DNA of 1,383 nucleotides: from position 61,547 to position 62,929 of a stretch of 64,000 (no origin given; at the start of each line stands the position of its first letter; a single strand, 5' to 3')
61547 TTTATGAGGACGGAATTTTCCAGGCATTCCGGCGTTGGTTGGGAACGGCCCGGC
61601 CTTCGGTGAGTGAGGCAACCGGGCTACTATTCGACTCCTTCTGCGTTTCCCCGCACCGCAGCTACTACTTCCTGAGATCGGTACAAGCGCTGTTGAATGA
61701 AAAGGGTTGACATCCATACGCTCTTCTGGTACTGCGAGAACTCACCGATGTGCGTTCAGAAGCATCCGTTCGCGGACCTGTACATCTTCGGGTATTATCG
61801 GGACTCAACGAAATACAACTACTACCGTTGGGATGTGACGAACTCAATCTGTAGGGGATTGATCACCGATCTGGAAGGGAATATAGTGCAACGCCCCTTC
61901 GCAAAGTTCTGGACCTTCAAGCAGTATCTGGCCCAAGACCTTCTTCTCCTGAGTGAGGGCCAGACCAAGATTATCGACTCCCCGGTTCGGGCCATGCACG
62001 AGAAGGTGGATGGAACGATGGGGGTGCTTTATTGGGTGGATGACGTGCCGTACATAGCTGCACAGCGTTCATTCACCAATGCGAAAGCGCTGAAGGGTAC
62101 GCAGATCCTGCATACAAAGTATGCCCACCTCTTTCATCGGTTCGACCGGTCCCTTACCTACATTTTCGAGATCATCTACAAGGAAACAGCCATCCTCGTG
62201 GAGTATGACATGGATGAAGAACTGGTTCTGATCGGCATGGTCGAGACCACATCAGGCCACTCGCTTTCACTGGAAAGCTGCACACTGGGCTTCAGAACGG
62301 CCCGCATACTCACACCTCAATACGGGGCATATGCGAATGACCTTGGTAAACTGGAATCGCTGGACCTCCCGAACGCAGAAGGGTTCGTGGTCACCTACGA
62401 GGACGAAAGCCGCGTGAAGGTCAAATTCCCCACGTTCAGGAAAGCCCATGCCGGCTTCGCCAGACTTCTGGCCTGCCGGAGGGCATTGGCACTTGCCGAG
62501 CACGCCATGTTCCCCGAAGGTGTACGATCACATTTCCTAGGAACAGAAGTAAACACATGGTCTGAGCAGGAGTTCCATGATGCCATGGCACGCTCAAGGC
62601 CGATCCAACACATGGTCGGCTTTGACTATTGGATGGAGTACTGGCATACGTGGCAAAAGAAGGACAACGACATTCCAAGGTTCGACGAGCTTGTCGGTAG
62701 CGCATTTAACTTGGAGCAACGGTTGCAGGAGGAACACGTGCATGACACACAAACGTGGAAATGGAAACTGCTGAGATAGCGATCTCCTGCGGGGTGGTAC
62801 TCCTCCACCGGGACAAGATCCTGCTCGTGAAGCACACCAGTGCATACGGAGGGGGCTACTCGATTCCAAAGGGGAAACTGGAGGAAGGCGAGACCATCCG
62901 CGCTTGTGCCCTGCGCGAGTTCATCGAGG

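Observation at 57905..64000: AT-richer island with an unassigned operon: Pol-beta NTase, stand-alone C39 peptidase, 419-aa unknown, RNA ligase, Nudix::RNA-ligase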

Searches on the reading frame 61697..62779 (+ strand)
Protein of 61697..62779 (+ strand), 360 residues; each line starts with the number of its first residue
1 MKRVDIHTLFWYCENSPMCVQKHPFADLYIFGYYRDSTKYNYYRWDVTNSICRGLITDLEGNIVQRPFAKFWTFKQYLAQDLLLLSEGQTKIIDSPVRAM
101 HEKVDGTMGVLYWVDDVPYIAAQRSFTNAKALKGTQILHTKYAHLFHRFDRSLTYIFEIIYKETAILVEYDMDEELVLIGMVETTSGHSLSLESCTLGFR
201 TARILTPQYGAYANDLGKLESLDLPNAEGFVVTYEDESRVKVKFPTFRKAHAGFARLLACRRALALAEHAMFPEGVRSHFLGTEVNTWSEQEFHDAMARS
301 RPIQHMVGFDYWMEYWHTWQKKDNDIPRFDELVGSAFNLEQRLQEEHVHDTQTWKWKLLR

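Call 3: search_protein_families(library=pfam, proteins=[window:61697-62779:+], max_evalue=0.1)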
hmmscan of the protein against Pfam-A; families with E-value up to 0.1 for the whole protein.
window:61697-62779:+ (360 aa): 0 families

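Call 4: search_protein_families(library=padloc, proteins=[window:61697-62779:+], max_evalue=0.1)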
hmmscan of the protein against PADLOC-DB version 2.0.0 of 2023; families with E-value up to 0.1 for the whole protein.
window:61697-62779:+ (360 aa): 0 families

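Call 5: search_protein_families(library=ncbifam, proteins=[window:61697-62779:+], max_evalue=0.1)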
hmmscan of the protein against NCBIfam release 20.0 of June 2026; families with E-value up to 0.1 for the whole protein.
window:61697-62779:+ (360 aa): 1 family
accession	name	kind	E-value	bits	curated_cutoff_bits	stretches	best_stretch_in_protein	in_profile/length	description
TIGR02308.1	RNA_lig_T4_1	equivalog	0.0001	21.6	242.25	1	29-244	32-245/373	T4 RnlA family RNA ligase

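Call 9: find_encoding_contigs(protein=window:61697-62779:+, flank=10000, max_places=6)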
Protein window:61697-62779:+ (360 aa): 23 contigs read that carry it; 6 places shown.
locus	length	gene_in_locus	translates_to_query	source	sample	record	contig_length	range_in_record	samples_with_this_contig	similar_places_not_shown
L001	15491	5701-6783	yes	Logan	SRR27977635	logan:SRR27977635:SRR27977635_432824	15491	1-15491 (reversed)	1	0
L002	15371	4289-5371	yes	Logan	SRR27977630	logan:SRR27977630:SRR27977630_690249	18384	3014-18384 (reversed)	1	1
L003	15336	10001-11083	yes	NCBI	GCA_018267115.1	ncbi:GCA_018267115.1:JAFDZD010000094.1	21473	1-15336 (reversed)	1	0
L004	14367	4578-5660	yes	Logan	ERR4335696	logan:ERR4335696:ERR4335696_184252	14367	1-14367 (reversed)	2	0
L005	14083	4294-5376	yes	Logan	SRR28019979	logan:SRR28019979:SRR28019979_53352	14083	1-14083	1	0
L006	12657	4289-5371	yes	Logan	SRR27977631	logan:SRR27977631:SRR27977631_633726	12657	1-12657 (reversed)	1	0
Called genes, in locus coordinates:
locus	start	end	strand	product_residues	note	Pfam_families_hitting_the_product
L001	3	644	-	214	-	?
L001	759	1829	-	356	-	PF01791:DeoC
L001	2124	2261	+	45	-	-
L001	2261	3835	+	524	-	PF01909:NTP_transf_2 (weak), PF18765:Polbeta (weak)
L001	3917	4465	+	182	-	PF03412:Peptidase_C39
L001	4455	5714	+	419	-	-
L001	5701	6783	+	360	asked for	-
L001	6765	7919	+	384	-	PF00293:NUDIX, PF09511:RNA_lig_T4_1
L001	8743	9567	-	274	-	-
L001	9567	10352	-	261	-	PF19849:DUF6324 (faint)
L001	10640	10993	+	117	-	-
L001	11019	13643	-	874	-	PF07244:POTRA (faint), PF01103:Omp85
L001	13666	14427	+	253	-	PF22435:MRM3-like_sub_bind, PF00588:SpoU_methylase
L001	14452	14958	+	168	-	-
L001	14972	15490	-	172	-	?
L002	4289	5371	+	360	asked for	-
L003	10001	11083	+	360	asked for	-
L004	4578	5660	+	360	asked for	-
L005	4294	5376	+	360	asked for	-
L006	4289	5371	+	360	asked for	-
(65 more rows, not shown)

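Call 17: search_protein_families(library=pfam, proteins=[L001:8743-9567:-, L001:9567-10352:-, L001:10450-10914:-, L001:8400-8801:-, L001:7974-8318:-], max_evalue=1)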
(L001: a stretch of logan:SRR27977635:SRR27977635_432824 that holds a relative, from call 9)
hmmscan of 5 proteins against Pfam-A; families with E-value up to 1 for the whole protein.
L001:8743-9567:- (274 aa): 0 families

L001:9567-10352:- (261 aa): 1 family
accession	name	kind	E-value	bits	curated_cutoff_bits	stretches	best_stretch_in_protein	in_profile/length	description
PF19849.4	DUF6324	-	4.6e-06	26.8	27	1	180-201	15-36/60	Family of unknown function (DUF6324)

L001:10450-10914:- (154 aa): 4 families
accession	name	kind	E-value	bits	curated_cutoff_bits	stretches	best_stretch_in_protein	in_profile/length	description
PF00583.31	Acetyltransf_1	-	8e-07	29.8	20.7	1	37-132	24-116/116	Acetyltransferase (GNAT) family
PF13673.13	Acetyltransf_10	-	2.3e-05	24.8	23.6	1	48-147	30-122/128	Acetyltransferase (GNAT) domain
PF13508.13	Acetyltransf_7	-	0.013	16.3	27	1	52-133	6-83/84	Acetyltransferase (GNAT) domain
PF14542.12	Acetyltransf_CG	-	0.028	15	30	1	74-110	23-59/80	GCN5-related N-acetyl-transferase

L001:8400-8801:- (133 aa): 1 family
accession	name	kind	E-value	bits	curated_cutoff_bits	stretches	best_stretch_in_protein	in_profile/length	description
PF04608.18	PgpA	-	0.039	14.3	28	1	25-80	35-91/141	Phosphatidylglycerophosphatase A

L001:7974-8318:- (114 aa): 1 family
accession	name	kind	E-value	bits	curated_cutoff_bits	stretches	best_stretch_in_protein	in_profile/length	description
PF23600.1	DUF7139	-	0.35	10.9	30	2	10-70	87-141/150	Domain of unknown function (DUF7139)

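Call 18: search_protein_families(library=ncbifam, proteins=[L001:8743-9567:-, L001:9567-10352:-, L001:10450-10914:-, L001:8400-8801:-, L001:7974-8318:-], max_evalue=1)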
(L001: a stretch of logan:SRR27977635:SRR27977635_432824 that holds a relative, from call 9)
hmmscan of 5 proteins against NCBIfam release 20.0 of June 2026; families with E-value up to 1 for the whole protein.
L001:8743-9567:- (274 aa): 0 families

L001:9567-10352:- (261 aa): 0 families

L001:10450-10914:- (154 aa): 4 families
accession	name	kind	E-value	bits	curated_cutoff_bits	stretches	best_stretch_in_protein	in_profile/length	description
NF040501.1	resist_ArsN2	equivalog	0.00036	20.2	125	1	46-151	22-120/133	arsenic resistance N-acetyltransferase ArsN2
NF053587.1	SpmdActasePaiA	equivalog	0.00043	20.1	250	1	73-132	88-147/172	spermidine/spermine N(1)-acetyltransferase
NF007853.0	PRK10562.1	equivalog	0.0049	17.1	125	1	34-143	27-131/146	N-acetyltransferase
NF005840.0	PRK07757.1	equivalog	0.11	12.4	154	1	49-141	42-127/153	N-acetyltransferase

L001:8400-8801:- (133 aa): 1 family
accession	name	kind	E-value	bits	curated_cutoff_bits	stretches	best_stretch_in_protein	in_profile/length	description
NF045890.1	conj_pls20_p028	equivalog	0.039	12.8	150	1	72-118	63-109/377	pLS20_p028 family conjugation system transmembrane protein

L001:7974-8318:- (114 aa): 0 families

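Call 62: search_solved_structures(query=window:61697-62779:+, max_evalue=1, show_alignments=1)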
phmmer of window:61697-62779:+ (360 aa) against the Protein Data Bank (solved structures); distinct sequences matched with E-value up to 1: 0.

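Call 78: search_solved_structures(query=A7, max_evalue=10)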
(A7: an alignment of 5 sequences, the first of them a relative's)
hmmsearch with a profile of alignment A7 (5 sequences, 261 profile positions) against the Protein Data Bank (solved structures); distinct sequences matched with E-value up to 10: 1.
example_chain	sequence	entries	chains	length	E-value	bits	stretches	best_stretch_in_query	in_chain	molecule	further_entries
9uer_E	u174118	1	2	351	0.21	13.8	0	116-161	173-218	CRISPR-associated protein Cse4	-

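Call 79: search_protein_families(library=phrogs, proteins=[L001:9567-10352:-, L001:8743-9567:-, window:61697-62779:+], max_evalue=0.01)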
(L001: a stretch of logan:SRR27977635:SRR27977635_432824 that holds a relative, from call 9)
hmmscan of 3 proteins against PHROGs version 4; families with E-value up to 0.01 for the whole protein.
L001:9567-10352:- (261 aa): 0 families

L001:8743-9567:- (274 aa): 0 families

window:61697-62779:+ (360 aa): 2 families
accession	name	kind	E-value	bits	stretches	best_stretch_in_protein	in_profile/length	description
phrog_562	-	tail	6.6e-28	98.7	1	23-251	29-254/377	RNA ligase and tail fiber protein attachment catalyst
phrog_8238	-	DNA, RNA and nucleotide metabolism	4.9e-06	25.9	1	42-248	448-671/737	RNA ligase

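Call 95: list_cluster_members(proteins=[window:61697-62779:+, window:62761-63915:+, window:60451-61710:+, window:52977-55202:-])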
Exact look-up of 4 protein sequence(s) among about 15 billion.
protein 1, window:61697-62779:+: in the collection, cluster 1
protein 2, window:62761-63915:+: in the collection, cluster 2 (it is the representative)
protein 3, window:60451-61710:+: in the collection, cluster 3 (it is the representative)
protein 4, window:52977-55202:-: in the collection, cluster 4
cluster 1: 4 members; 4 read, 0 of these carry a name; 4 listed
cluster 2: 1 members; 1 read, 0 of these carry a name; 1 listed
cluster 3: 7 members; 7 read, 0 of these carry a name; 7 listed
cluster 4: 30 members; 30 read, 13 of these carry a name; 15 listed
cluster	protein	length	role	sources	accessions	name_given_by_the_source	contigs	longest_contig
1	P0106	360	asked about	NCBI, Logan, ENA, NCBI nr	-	-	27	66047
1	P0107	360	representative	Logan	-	-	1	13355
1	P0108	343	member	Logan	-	-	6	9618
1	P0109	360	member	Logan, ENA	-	-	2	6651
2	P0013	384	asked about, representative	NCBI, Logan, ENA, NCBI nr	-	-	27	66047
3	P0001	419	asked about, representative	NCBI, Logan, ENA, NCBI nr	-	-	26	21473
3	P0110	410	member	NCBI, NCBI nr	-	-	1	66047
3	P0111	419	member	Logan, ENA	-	-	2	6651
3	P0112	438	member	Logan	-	-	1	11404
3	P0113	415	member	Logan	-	-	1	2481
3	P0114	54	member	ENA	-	-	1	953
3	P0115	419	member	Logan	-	-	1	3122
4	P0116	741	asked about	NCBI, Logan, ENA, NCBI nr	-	-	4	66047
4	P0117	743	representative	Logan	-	-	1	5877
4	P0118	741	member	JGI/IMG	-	polyribonucleotide nucleotidyltransferase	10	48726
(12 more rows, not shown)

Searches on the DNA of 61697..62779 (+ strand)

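Call 86: search_rna_families(sources=[L001], threshold=evalue, max_evalue=1)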
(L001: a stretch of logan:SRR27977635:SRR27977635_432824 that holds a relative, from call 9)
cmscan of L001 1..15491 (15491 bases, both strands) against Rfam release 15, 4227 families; matches with E-value up to 1: 2.
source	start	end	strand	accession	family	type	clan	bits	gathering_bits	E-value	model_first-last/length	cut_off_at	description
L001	9292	9322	-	RF00523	Prion_pknot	Cis-reg;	-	24.6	39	0.77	1-40/40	no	Prion pseudoknot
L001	358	486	+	RF00792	mir-490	Gene; miRNA;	-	23.8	84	0.12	1-95/95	no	mir-490 microRNA precursor family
